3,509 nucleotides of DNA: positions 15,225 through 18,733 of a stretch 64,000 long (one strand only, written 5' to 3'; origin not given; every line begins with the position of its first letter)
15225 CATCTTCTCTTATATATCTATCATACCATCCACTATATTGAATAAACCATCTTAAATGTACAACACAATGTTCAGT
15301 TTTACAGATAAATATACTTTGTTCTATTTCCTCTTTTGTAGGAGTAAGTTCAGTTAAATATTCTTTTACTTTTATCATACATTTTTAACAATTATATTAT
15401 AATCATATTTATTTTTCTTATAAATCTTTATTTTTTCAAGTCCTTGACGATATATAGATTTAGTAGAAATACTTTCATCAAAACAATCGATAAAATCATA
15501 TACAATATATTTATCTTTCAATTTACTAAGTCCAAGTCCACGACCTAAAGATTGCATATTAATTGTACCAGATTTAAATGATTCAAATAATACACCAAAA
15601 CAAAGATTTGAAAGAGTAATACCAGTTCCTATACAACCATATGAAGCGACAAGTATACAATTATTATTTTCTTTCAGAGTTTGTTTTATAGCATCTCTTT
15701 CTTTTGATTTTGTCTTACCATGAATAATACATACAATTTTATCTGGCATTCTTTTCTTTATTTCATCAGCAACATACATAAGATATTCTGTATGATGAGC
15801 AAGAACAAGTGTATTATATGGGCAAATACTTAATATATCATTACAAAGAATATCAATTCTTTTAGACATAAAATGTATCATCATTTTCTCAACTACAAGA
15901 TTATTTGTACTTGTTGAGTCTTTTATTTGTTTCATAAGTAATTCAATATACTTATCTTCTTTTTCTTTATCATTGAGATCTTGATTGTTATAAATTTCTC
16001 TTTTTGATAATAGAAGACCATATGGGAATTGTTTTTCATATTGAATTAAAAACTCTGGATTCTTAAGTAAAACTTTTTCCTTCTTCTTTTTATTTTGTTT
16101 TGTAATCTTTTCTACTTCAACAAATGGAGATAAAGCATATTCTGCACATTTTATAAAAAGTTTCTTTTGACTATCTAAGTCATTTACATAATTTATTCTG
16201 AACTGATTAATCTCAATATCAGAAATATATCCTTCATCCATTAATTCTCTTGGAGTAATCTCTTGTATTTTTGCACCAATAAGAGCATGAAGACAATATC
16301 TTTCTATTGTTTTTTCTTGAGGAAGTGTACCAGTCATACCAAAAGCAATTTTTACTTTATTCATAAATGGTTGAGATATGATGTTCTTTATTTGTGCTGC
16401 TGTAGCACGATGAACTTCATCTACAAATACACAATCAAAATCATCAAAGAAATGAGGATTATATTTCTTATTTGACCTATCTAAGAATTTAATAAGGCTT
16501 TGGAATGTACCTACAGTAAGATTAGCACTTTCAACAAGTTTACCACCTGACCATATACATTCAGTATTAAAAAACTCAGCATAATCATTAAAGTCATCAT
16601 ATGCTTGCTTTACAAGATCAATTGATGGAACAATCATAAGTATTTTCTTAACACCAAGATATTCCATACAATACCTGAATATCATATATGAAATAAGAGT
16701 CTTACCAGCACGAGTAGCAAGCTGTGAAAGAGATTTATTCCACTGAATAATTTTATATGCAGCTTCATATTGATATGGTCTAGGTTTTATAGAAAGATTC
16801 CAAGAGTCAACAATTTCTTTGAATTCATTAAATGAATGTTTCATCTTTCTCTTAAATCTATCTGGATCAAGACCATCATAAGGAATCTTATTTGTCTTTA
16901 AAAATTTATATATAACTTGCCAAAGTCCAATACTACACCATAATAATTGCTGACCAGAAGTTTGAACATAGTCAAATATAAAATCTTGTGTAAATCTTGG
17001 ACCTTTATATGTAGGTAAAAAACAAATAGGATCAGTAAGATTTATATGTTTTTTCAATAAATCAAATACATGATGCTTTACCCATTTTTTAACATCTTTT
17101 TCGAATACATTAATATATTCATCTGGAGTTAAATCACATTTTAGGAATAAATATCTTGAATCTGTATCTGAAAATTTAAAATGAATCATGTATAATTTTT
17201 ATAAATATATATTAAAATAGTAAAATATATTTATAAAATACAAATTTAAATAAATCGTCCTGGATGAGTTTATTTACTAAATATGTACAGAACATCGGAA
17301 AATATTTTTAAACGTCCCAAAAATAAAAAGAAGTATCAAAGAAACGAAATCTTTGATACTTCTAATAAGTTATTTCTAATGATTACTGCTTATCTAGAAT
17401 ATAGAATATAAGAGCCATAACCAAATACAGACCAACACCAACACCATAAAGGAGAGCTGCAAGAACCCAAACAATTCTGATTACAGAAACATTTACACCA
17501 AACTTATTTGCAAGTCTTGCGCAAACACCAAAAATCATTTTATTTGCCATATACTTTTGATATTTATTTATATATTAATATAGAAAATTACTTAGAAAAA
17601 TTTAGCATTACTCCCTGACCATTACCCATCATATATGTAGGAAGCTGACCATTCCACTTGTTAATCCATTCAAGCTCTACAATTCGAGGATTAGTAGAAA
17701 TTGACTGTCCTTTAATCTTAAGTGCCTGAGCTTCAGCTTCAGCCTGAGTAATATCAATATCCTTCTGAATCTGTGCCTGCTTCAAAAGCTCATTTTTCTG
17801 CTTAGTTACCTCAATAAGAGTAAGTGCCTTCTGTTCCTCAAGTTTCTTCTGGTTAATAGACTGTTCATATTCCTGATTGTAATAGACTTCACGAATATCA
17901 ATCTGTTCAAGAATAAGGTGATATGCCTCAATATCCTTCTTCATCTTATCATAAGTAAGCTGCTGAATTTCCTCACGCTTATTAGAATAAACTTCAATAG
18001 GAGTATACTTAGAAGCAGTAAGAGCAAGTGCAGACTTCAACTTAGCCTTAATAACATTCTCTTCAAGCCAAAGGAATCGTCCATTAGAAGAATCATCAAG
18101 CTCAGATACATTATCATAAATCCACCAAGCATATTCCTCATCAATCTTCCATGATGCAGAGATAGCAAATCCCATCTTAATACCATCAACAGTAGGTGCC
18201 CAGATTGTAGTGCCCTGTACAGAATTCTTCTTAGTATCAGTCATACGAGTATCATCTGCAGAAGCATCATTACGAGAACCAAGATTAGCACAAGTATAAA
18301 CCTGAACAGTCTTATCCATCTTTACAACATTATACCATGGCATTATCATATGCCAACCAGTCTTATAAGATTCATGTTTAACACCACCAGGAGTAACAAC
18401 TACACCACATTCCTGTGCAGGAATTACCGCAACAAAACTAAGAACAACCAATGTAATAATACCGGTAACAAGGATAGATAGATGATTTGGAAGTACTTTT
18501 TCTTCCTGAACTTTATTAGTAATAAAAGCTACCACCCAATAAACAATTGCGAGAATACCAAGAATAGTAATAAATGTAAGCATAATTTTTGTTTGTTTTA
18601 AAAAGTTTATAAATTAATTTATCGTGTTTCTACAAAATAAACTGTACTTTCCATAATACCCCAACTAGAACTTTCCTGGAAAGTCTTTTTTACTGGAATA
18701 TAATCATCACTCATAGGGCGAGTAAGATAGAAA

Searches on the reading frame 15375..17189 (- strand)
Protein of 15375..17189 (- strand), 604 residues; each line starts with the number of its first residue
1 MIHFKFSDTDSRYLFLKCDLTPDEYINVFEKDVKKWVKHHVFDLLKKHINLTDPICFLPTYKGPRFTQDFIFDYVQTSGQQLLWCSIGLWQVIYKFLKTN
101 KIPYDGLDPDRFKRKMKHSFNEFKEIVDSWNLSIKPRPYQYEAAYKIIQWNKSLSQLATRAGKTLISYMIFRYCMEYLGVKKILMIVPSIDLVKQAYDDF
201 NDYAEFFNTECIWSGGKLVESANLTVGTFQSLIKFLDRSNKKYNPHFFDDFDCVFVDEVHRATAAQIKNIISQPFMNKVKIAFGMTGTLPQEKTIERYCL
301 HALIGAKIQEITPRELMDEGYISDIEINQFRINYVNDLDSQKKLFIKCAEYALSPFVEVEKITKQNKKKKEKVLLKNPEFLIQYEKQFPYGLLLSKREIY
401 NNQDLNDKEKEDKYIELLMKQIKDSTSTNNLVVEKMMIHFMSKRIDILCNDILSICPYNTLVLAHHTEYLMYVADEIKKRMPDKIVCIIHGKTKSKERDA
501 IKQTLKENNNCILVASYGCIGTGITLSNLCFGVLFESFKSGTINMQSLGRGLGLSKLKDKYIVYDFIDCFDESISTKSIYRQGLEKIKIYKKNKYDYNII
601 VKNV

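Call 5: search_protein_families(library=pfam, proteins=[window:15375-17189:-], max_evalue=0.001)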
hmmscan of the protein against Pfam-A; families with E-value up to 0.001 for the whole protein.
window:15375-17189:- (604 aa): 4 families
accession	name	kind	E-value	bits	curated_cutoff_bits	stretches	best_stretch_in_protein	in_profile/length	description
PF04851.21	ResIII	-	4.5e-27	95.4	22.5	1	134-290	2-163/164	Type III restriction enzyme, res subunit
PF00270.35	DEAD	-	8e-14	52.1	26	1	137-291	1-162/167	DEAD/DEAH box helicase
PF18766.7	SWI2_SNF2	-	3.8e-09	37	26.7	1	160-290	28-155/221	SWI2/SNF2 ATPase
PF00271.37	Helicase_C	-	3.5e-07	30.9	23.5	1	453-550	11-105/110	Helicase conserved C-terminal domain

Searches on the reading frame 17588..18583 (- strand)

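Call 5: search_protein_families(library=pfam, proteins=[window:17588-18583:-], max_evalue=0.001)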
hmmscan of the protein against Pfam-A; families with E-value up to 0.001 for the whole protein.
window:17588-18583:- (331 aa): 1 family
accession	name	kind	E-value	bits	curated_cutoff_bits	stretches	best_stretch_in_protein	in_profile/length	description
PF01145.31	Band_7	-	3e-23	83.2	23.6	1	53-262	2-174/176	SPFH domain / Band 7 family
